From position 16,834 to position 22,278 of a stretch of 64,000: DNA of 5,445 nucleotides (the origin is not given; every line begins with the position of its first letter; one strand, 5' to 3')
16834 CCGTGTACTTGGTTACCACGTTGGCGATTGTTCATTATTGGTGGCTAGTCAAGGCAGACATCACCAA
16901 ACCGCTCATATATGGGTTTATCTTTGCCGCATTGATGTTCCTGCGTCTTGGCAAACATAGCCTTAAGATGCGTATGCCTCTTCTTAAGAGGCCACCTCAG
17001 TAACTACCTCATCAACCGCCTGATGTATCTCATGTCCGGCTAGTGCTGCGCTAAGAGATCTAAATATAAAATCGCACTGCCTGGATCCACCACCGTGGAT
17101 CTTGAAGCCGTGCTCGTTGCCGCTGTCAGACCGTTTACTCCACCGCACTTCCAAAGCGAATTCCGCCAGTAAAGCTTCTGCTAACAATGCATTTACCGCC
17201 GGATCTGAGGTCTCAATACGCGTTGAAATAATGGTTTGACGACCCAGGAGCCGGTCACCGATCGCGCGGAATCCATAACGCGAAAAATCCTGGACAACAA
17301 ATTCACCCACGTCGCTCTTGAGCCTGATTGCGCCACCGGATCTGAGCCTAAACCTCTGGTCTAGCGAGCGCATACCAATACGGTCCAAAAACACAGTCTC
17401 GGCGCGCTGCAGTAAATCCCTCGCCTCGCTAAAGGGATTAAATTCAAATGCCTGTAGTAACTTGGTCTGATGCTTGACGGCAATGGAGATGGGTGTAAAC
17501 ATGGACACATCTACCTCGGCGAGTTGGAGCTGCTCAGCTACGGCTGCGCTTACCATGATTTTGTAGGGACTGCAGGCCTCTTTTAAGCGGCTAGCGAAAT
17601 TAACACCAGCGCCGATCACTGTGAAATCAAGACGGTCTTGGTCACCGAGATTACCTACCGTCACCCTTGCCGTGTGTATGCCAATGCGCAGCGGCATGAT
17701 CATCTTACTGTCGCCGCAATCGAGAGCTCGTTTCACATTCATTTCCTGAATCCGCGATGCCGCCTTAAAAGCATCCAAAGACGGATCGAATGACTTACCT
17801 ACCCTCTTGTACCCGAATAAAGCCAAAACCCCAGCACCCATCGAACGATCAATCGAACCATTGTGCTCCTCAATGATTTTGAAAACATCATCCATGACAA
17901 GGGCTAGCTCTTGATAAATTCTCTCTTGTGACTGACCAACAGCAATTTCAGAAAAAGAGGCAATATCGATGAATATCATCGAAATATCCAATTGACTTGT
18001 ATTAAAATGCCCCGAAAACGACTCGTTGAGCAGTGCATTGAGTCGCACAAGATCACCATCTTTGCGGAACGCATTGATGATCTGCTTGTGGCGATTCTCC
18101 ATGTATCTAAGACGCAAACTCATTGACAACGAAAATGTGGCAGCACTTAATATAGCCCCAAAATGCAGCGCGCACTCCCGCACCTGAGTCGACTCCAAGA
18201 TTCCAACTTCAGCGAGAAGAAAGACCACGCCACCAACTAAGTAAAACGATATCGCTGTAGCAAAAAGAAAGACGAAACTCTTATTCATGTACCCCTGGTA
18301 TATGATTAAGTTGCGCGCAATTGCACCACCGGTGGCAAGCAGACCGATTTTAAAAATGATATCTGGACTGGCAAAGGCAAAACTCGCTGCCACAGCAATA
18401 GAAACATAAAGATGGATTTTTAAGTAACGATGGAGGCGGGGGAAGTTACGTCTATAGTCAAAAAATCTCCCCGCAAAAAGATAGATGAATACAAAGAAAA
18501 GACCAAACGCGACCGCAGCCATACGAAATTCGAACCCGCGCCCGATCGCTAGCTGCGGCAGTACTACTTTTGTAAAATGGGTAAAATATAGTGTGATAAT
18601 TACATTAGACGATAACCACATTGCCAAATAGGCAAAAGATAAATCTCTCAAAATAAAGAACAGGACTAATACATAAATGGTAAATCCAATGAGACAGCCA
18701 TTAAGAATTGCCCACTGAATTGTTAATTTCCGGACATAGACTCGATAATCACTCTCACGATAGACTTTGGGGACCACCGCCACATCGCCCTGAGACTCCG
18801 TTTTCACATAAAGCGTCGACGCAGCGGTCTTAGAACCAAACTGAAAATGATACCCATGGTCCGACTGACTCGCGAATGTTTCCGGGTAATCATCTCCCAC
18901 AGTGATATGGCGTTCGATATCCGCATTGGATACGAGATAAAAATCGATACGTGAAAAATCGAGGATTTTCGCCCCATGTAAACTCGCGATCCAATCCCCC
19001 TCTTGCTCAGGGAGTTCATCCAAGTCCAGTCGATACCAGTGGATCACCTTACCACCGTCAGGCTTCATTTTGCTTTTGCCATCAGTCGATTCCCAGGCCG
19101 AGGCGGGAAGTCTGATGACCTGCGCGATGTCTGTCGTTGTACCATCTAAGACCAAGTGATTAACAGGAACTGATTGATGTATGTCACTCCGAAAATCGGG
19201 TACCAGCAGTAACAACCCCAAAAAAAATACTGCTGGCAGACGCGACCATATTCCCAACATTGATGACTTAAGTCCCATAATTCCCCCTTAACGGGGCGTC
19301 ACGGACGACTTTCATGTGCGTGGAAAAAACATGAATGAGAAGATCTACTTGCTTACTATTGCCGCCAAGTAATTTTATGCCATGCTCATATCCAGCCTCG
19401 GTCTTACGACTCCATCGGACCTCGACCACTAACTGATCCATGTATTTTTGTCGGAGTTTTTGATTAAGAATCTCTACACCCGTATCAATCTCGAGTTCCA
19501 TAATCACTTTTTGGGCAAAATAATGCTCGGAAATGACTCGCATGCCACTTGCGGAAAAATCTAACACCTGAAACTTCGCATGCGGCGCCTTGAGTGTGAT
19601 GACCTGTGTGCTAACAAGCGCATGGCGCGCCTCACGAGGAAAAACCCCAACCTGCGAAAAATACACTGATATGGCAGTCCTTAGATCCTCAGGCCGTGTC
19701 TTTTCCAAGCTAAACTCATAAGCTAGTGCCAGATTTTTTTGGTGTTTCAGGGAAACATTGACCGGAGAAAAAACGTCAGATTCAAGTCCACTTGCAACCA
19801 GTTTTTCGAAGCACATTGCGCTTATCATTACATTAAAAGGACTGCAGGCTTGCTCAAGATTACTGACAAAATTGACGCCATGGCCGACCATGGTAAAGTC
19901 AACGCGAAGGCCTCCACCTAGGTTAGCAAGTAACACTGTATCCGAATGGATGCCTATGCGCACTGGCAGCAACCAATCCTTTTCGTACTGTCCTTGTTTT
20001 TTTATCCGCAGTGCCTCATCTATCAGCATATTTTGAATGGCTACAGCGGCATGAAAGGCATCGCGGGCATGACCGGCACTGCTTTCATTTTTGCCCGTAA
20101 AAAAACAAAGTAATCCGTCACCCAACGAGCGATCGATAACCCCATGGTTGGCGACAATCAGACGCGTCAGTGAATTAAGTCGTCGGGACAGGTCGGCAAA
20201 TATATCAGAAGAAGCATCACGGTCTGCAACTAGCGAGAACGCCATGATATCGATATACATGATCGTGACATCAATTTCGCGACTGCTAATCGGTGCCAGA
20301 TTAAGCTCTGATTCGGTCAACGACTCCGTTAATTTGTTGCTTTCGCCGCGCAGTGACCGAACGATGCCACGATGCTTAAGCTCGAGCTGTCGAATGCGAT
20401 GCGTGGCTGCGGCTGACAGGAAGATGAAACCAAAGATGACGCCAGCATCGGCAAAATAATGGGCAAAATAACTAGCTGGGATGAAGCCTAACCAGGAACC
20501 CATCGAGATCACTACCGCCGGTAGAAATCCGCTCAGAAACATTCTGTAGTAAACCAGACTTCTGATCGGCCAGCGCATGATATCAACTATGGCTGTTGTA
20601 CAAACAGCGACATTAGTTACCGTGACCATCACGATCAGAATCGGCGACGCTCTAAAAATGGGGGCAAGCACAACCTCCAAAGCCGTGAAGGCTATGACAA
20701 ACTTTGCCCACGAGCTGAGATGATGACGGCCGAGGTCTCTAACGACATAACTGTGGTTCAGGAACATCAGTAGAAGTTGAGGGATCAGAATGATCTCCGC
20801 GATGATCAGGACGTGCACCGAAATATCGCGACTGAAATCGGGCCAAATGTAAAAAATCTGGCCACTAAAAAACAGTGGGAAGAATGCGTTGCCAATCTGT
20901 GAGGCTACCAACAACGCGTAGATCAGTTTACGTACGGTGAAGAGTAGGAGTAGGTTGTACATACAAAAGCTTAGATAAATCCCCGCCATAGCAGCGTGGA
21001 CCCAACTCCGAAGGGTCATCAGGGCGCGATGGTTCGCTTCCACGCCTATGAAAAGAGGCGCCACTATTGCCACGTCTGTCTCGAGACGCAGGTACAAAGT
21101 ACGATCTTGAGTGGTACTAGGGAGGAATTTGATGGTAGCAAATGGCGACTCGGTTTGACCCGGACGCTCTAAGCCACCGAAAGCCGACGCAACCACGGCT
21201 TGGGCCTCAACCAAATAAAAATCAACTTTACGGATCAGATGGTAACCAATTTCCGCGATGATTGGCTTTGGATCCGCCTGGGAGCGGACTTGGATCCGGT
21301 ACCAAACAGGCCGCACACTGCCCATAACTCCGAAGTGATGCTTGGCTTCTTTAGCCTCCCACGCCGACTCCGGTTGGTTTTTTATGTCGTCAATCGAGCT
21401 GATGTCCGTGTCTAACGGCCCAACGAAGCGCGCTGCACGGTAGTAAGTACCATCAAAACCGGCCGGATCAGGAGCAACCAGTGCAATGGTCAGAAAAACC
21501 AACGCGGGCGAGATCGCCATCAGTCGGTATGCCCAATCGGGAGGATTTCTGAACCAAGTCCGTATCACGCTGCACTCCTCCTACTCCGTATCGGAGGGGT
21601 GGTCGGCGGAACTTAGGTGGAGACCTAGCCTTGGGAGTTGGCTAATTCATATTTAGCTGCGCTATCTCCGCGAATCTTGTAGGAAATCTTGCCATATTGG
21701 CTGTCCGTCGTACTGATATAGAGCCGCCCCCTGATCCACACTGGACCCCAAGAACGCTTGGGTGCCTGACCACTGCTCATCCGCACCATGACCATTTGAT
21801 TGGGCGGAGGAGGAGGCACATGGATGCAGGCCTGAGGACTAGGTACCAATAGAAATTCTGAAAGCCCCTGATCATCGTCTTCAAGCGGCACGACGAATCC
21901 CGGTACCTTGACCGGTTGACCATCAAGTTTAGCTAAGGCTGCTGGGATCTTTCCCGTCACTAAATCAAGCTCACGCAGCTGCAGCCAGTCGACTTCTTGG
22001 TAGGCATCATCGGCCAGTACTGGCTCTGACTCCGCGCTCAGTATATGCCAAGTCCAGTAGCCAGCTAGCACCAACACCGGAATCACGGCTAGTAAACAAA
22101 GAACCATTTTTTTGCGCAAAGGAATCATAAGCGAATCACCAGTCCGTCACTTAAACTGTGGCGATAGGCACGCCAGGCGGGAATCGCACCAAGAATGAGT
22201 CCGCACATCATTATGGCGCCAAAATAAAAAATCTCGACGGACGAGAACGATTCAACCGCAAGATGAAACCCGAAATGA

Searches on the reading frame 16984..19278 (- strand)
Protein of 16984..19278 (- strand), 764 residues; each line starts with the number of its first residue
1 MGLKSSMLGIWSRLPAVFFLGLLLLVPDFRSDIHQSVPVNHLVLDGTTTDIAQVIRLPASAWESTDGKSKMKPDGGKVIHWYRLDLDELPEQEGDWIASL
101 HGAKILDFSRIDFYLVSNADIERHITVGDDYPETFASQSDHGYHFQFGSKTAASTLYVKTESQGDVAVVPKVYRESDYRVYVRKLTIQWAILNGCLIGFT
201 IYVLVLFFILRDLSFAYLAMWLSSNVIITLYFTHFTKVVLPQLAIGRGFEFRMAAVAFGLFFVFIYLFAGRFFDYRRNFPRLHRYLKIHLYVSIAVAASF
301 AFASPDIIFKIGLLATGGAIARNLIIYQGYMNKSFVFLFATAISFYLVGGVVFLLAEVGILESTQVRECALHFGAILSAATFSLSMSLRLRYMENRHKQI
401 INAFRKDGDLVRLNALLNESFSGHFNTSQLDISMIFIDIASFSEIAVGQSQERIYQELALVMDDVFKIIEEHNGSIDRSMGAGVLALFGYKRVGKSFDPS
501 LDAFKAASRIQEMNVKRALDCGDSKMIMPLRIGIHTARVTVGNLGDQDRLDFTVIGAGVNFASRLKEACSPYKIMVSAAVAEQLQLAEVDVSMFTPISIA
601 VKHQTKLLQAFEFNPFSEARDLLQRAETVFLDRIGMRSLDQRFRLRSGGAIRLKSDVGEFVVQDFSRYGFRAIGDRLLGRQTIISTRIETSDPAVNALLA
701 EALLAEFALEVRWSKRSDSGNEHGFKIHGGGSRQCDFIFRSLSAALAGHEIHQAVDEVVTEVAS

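Call 3: search_protein_families(library=pfam, proteins=[window:16984-19278:-], max_evalue=0.01)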
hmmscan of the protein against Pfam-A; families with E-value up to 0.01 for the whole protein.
window:16984-19278:- (764 aa): 3 families
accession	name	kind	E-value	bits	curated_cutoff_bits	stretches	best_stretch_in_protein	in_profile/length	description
PF07695.17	7TMR-DISM_7TM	-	2.3e-12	47.7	29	1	189-387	5-203/205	7TM diverse intracellular signalling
PF00211.25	Guanylate_cyc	-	3.7e-12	46.6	21.9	1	431-601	8-172/183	Adenylate and Guanylate cyclase catalytic domain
PF07696.17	7TMR-DISMED2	-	4.5e-07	30.3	22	1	50-168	15-130/136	7TMR-DISM extracellular 2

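Call 4: search_protein_families(library=ncbifam, proteins=[window:16984-19278:-], max_evalue=0.01)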
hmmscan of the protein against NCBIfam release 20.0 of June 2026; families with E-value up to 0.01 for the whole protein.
window:16984-19278:- (764 aa): 0 families

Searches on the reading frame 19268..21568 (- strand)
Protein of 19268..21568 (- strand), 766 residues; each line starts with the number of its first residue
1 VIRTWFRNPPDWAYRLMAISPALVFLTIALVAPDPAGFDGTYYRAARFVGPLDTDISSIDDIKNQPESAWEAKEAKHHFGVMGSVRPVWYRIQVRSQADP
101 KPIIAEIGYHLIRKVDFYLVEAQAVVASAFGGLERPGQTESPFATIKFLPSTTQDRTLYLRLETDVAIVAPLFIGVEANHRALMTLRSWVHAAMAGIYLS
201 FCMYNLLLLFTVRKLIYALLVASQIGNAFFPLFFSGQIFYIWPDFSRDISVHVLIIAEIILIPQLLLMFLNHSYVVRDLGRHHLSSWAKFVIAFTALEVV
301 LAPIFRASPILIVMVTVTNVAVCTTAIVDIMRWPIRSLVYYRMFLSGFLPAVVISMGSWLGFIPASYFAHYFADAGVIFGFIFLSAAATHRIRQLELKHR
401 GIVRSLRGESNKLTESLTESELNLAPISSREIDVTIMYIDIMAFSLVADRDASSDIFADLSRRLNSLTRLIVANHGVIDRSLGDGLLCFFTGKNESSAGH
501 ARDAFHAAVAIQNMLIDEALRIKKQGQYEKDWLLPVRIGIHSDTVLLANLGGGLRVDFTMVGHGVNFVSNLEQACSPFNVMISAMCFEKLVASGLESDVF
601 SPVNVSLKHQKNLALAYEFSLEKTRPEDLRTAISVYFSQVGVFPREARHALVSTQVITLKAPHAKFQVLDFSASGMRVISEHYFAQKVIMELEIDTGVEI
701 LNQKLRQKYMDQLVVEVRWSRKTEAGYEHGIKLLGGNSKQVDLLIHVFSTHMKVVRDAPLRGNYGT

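Call 3: search_protein_families(library=pfam, proteins=[window:19268-21568:-], max_evalue=0.01)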
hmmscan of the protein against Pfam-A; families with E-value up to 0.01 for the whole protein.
window:19268-21568:- (766 aa): 4 families
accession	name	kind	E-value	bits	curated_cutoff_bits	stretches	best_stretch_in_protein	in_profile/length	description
PF07696.17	7TMR-DISMED2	-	1.7e-12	47.9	22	1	58-173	15-133/136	7TMR-DISM extracellular 2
PF07695.17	7TMR-DISM_7TM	-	2e-11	44.7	29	1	189-389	3-203/205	7TM diverse intracellular signalling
PF00211.25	Guanylate_cyc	-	1.4e-08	35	21.9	1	433-605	8-170/183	Adenylate and Guanylate cyclase catalytic domain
PF07238.19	PilZ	-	0.00016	22.4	22.5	1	646-745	5-97/102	PilZ domain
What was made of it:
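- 16984..21568 (-): Two tandem 7TMR-DISM / class III nucleotidyl cyclase / PilZ-like receptor genes. Context only; a frequent but not obligate neighbour of fliG-B. Pfam domains (call 3).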

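Call 4: search_protein_families(library=ncbifam, proteins=[window:19268-21568:-], max_evalue=0.01)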
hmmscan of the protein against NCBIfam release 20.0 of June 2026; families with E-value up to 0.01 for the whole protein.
window:19268-21568:- (766 aa): 0 families

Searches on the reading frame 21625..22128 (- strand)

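Call 3: search_protein_families(library=pfam, proteins=[window:21625-22128:-], max_evalue=0.01)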
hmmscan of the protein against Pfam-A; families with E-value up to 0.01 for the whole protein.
window:21625-22128:- (167 aa): 1 family
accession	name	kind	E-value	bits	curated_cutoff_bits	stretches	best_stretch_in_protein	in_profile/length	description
PF11736.14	DUF3299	-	2e-31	109.4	22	1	66-156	45-136/139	Protein of unknown function (DUF3299)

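Call 4: search_protein_families(library=ncbifam, proteins=[window:21625-22128:-], max_evalue=0.01)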
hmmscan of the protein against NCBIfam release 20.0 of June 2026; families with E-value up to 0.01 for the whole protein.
window:21625-22128:- (167 aa): 0 families
